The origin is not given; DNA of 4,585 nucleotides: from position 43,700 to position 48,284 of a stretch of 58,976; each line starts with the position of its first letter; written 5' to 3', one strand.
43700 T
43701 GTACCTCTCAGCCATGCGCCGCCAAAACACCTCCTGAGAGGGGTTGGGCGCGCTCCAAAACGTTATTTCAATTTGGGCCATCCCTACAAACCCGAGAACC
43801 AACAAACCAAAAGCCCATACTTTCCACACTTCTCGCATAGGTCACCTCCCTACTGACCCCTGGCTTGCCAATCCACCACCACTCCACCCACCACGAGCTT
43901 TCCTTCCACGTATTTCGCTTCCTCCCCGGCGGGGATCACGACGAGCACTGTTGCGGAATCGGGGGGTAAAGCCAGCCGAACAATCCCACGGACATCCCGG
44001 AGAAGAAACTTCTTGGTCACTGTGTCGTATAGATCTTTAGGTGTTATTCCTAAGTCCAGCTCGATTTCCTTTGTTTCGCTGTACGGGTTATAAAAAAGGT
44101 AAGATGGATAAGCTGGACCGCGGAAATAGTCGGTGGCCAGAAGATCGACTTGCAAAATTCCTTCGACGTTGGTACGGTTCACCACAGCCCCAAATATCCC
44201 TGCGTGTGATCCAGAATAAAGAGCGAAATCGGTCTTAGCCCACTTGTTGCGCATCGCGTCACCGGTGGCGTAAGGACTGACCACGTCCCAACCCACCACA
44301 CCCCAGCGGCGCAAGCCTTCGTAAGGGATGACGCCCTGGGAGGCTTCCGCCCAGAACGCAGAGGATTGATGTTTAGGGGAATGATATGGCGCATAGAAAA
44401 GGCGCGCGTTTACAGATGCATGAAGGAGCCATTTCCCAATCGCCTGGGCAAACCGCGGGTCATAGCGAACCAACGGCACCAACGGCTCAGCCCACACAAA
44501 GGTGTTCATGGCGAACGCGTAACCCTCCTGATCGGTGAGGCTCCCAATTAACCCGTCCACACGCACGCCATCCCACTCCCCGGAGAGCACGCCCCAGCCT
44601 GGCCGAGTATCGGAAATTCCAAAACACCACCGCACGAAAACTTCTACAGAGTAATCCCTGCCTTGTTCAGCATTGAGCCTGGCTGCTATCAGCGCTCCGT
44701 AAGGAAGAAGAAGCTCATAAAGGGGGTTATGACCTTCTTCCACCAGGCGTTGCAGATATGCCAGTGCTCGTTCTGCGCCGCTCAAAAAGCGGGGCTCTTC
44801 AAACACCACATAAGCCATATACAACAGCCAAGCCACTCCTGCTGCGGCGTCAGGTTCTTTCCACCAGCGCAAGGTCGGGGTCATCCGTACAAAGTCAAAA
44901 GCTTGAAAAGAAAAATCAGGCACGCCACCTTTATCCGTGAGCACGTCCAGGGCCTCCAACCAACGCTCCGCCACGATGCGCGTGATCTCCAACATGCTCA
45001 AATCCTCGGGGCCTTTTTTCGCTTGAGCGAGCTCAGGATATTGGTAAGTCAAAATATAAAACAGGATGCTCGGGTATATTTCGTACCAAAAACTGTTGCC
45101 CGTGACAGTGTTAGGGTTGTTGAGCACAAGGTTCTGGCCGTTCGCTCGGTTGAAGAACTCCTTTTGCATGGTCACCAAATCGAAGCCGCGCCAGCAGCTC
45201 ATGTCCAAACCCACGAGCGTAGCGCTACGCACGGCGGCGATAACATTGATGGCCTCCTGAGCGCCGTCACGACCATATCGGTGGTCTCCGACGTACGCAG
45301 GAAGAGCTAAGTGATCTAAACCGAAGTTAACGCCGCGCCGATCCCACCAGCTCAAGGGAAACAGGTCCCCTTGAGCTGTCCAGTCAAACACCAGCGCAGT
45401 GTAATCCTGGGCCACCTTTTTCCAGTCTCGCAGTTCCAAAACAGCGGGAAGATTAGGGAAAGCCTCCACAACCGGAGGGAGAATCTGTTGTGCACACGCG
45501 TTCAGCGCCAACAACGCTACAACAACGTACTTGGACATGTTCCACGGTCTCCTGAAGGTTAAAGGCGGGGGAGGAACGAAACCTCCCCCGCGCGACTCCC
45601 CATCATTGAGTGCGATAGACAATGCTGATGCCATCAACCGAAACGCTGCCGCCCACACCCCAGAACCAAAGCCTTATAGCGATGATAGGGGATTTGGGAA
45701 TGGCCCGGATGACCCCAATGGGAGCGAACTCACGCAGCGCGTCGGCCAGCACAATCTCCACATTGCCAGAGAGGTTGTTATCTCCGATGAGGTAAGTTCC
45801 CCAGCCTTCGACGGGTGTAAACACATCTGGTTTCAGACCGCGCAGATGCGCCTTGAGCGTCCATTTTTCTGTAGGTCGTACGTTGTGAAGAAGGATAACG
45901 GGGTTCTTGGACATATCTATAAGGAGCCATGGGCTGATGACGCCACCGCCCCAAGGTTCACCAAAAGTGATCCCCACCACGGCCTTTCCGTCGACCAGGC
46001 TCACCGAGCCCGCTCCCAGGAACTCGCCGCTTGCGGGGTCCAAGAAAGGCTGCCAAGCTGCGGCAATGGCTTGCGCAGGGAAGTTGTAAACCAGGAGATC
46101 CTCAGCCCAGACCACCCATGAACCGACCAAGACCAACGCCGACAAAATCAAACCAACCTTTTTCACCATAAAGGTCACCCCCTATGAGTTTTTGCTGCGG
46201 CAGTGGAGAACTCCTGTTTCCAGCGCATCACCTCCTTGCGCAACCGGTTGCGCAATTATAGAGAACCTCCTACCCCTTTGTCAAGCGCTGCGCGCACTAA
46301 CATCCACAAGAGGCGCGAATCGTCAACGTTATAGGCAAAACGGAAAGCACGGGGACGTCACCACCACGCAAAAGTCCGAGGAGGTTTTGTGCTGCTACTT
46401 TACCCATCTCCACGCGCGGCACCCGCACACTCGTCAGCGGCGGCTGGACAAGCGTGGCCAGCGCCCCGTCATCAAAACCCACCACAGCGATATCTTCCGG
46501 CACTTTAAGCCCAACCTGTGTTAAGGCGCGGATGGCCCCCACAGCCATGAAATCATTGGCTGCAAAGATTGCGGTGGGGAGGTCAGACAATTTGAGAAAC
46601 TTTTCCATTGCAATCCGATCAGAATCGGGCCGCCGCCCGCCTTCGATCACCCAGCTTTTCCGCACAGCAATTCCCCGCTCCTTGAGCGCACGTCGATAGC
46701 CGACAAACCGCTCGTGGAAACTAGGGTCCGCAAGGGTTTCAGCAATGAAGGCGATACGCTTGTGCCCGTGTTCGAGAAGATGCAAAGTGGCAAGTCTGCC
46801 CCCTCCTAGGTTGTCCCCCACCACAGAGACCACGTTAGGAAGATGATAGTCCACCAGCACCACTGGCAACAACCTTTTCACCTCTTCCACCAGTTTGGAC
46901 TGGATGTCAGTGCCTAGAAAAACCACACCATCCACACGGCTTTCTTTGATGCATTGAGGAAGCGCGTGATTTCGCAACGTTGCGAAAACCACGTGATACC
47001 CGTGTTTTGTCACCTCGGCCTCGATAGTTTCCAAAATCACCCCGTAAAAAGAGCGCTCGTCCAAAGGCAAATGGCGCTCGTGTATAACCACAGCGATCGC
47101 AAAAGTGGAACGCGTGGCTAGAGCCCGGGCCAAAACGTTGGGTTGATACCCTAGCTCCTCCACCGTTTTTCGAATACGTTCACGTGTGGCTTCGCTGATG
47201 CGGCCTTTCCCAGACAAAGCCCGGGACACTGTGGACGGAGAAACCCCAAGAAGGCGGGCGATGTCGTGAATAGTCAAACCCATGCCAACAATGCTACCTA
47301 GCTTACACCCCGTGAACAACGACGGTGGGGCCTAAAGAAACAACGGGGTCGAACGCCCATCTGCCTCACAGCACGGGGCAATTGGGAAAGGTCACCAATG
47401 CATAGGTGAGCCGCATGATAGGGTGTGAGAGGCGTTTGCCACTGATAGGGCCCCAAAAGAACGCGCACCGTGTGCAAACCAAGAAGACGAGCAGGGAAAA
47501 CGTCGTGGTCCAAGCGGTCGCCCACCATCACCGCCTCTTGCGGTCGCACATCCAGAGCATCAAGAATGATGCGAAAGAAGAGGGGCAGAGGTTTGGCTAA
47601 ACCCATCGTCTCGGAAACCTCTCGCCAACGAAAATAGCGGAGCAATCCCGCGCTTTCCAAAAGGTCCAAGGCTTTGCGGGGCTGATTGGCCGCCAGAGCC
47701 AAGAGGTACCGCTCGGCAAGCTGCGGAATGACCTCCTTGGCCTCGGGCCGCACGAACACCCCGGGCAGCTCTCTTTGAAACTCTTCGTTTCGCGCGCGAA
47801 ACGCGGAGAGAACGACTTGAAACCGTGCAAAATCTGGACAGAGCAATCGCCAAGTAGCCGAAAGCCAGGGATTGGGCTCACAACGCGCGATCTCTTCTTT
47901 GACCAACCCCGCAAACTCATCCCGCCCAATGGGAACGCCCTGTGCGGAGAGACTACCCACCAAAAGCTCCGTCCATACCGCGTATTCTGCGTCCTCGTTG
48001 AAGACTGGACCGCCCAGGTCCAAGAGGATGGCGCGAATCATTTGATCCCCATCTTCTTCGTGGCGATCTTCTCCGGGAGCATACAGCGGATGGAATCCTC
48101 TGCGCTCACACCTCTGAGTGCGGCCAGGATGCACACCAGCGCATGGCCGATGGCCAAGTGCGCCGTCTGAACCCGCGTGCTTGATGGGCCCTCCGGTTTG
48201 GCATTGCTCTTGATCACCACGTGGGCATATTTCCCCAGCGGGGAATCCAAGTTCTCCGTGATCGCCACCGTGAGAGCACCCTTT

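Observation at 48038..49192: Circularly permuted GTPase fused to a MurQ-like SIS phosphosugar-binding domain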

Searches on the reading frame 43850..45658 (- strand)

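Call 3: search_protein_families(library=pfam, proteins=[window:43850-45658:-], max_evalue=0.1)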
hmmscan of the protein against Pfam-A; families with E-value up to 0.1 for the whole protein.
window:43850-45658:- (602 aa): 1 family
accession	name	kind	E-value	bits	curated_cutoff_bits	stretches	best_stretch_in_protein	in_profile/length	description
PF06662.19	C5-epim_C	-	0.089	12.7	23.3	0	272-309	31-68/188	D-glucuronyl C5-epimerase C-terminus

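Call 63: search_protein_families(library=phrogs, proteins=[window:43850-45658:-], max_evalue=0.001)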
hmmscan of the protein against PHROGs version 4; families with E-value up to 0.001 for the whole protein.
window:43850-45658:- (602 aa): 0 families

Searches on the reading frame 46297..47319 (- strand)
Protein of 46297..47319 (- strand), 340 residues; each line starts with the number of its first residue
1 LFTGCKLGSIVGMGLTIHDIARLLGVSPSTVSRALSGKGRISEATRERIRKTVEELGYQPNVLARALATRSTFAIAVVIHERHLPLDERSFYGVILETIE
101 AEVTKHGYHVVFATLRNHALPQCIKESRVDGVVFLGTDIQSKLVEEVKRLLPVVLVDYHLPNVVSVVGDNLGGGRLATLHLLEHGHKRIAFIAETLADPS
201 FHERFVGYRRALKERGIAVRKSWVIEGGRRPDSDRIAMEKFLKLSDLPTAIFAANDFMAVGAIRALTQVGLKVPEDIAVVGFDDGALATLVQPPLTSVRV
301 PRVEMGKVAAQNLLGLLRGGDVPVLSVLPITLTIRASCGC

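Call 3: search_protein_families(library=pfam, proteins=[window:46297-47319:-], max_evalue=0.1)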
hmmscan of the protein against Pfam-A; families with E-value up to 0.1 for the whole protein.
window:46297-47319:- (340 aa): 29 families (the best 25 are shown)
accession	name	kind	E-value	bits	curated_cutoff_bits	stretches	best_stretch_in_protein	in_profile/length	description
PF13377.12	Peripla_BP_3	-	1e-39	136.7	26.5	1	180-338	3-167/167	Periplasmic binding protein-like domain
PF00532.27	Peripla_BP_1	-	2.6e-24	86.6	22.2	1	85-315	9-259/281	Periplasmic binding proteins and sugar binding domain of LacI family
PF00356.27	LacI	-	9.9e-19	67.3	27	1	16-61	1-46/46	Bacterial regulatory proteins, lacI family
PF13407.12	Peripla_BP_4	-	7.7e-10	39.2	35.1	1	152-319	82-256/258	Periplasmic binding protein domain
PF01381.28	HTH_3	-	1.1e-05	25.8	23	1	13-45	8-40/55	Helix-turn-helix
PF13560.12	HTH_31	-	1.7e-05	25.5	27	1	14-48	14-49/64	Helix-turn-helix domain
PF13384.12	HTH_23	-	4e-05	23.7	24.6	1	14-36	17-39/50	Homeodomain-like domain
PF20432.4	Xre-like-HTH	-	4.1e-05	24.2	25.8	1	13-49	22-58/63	Antitoxin Xre-like helix-turn-helix domain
PF13936.12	HTH_38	-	0.00015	21.9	27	1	14-35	20-41/44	Helix-turn-helix domain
PF13545.12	HTH_Crp_2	-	0.00067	20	27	1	12-36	20-44/70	Crp-like helix-turn-helix domain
PF12802.13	MarR_2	-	0.00081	19.9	27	1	10-35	14-41/61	MarR family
PF09339.16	HTH_IclR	-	0.0017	18.5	22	1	14-36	18-40/52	IclR helix-turn-helix domain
PF13542.12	HTH_Tnp_ISL3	-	0.0026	17.6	27.4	1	16-35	28-47/51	Helix-turn-helix domain of transposase family ISL3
PF08281.18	Sigma70_r4_2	-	0.0032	17.5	25.7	1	14-36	26-48/54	Sigma-70, region 4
PF01022.26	HTH_5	-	0.0044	17.3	22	1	15-35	16-36/47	Bacterial regulatory protein, arsR family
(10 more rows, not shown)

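Call 4: search_protein_families(library=ncbifam, proteins=[window:46297-47319:-], max_evalue=0.1)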
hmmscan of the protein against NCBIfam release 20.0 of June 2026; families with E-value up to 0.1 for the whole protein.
window:46297-47319:- (340 aa): 25 families
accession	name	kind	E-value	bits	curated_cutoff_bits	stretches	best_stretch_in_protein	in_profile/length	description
NF007743.0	PRK10423.1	equivalog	1.8e-56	191.7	531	1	16-317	3-308/330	ribose operon transcriptional repressor RbsR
NF008269.0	PRK11041.1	equivalog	2.6e-55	187.8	436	1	16-337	11-336/342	DNA-binding transcriptional regulator CytR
NF007979.0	PRK10703.1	equivalog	7e-54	183.2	501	1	16-315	3-307/341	HTH-type transcriptional repressor PurR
NF047341.1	lactose_RbsR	equivalog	3.7e-52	177.7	382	1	16-337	4-327/331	ribose utilization transcriptional repressor RbsR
NF052440.1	TransRegGNTRPSEAE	equivalog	2.7e-49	168.1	400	1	15-335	6-330/333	HTH-type transcriptional regulator GntR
TIGR01481.1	ccpA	equivalog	8.4e-48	163.5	442.35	1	14-335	2-326/330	catabolite control protein A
NF007075.0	PRK09526.1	subfamily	2.2e-47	161.7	340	1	15-338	6-331/358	LacI family DNA-binding transcriptional regulator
NF007706.0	PRK10401.1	equivalog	3.5e-47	161.4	555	1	15-311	2-301/346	HTH-type transcriptional regulator GalS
NF008002.0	PRK10727.1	equivalog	5.6e-44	150.6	557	1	16-323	3-313/341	HTH-type transcriptional regulator GalR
NF007449.0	PRK10014.1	subfamily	1.1e-39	136.5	310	1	15-319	7-324/342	Mal regulon transcriptional regulator MalI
NF051853.1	TransRegUriRCory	equivalog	1.3e-36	126.3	550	1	16-321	2-306/327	transcriptional regulator UriR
NF011563.0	PRK14987.1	equivalog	3e-29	102.3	433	1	17-323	8-316/331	gluconate operon transcriptional repressor GntR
NF047913.1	TransRegIdnR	equivalog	8.3e-27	94.3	500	1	15-323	6-315/331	DNA-binding transcriptional regulator IdnR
TIGR02405.1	trehalos_R_Ecol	equivalog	2.1e-25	89.7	357.35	1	15-318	2-297/311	trehalose operon repressor TreR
TIGR02417.1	fruct_sucro_rep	subfamily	4.1e-25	88.7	389.55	1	16-335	1-326/327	D-fructose-responsive transcription factor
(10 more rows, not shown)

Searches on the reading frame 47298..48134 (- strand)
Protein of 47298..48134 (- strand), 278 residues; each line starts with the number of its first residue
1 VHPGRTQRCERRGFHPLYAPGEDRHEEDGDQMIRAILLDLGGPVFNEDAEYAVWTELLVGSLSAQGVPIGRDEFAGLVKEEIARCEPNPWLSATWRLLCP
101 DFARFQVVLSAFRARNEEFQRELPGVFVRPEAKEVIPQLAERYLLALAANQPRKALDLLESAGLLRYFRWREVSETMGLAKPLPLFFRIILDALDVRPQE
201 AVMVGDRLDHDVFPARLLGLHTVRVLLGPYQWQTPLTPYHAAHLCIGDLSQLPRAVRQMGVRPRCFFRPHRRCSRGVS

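Call 3: search_protein_families(library=pfam, proteins=[window:47298-48134:-], max_evalue=0.1)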
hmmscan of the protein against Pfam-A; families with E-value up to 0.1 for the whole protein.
window:47298-48134:- (278 aa): 3 families
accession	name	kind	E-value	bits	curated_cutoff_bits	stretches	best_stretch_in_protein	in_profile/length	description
PF00702.32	Hydrolase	-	6.4e-13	50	26.4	1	33-216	1-188/191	haloacid dehalogenase-like hydrolase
PF13242.12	Hydrolase_like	-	8.4e-11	42.1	22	1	180-249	3-72/75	HAD-hyrolase-like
PF13419.12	HAD_2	-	5.8e-09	36.7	23.8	1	113-225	67-178/178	Haloacid dehalogenase-like hydrolase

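Call 4: search_protein_families(library=ncbifam, proteins=[window:47298-48134:-], max_evalue=0.1)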
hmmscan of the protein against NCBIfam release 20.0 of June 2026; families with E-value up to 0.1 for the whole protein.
window:47298-48134:- (278 aa): 32 families (the best 25 are shown)
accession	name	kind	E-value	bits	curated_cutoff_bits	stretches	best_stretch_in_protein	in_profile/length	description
TIGR02253.1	CTE7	subfamily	8.3e-24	84.6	169.75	1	32-252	1-220/221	TIGR02253 family HAD-type hydrolase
TIGR02252.1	DREG-2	subfamily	3e-11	43.4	155.2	1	132-222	110-201/203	HAD hydrolase, REG-2-like, family IA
TIGR02254.1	YjjG_YfnB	equivalog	2.4e-10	40.3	159.9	1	128-224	98-195/223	YjjG family noncanonical pyrimidine nucleotidase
NF009695.0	PRK13222.1-2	equivalog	2.1e-09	37.2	225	1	130-257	97-223/226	phosphoglycolate phosphatase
TIGR01449.2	PGP_bact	equivalog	4e-09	36.3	180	1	94-233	54-191/213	phosphoglycolate phosphatase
NF053830.1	RUBPPhHalo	equivalog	7.3e-08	32.3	330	1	172-223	150-201/234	ribulose-1,5-bisphosphate 5-phosphatase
TIGR01458.1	HAD-SF-IIA-hyp3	hypoth_equivalog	9e-08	31.8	175.95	1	176-231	174-229/257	TIGR01458 family HAD-type hydrolase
TIGR01452.1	PGP_euk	subfamily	3e-07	30.2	201.95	1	176-229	197-250/279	phosphoglycolate/pyridoxal phosphate family phosphatase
TIGR01428.1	HAD_type_II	equivalog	7.2e-07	29.4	125.4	1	130-225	94-190/197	haloacid dehalogenase type II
NF009698.0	PRK13223.1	equivalog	9.8e-07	28.2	466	1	144-252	119-225/272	phosphoglycolate phosphatase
NF006976.0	PRK09449.1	equivalog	2.1e-06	27.4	183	1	130-225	98-195/225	pyrimidine 5'-nucleotidase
TIGR01460.1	HAD-SF-IIA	subfamily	2.3e-06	27.6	100.15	1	177-226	193-244/246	HAD-IIA family hydrolase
TIGR01454.1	AHBA_synth_RP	hypoth_equivalog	2.4e-06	27.4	246.65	1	132-229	80-178/205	AHBA synthesis associated protein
TIGR01668.1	YqeG_hyp_ppase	hypoth_equivalog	6.8e-05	22.5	89.1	1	180-225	90-135/170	YqeG family HAD IIIA-type phosphatase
TIGR02247.1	HAD-1A3-hyp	subfamily_domain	7.8e-05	22.5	125.4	1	175-225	146-195/211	epoxide hydrolase N-terminal domain-like phosphatase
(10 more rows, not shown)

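Call 84: search_protein_families(library=padloc, proteins=[window:47298-48041:-], max_evalue=0.001)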
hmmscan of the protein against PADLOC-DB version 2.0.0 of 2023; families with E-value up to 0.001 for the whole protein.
window:47298-48041:- (247 aa): 0 families
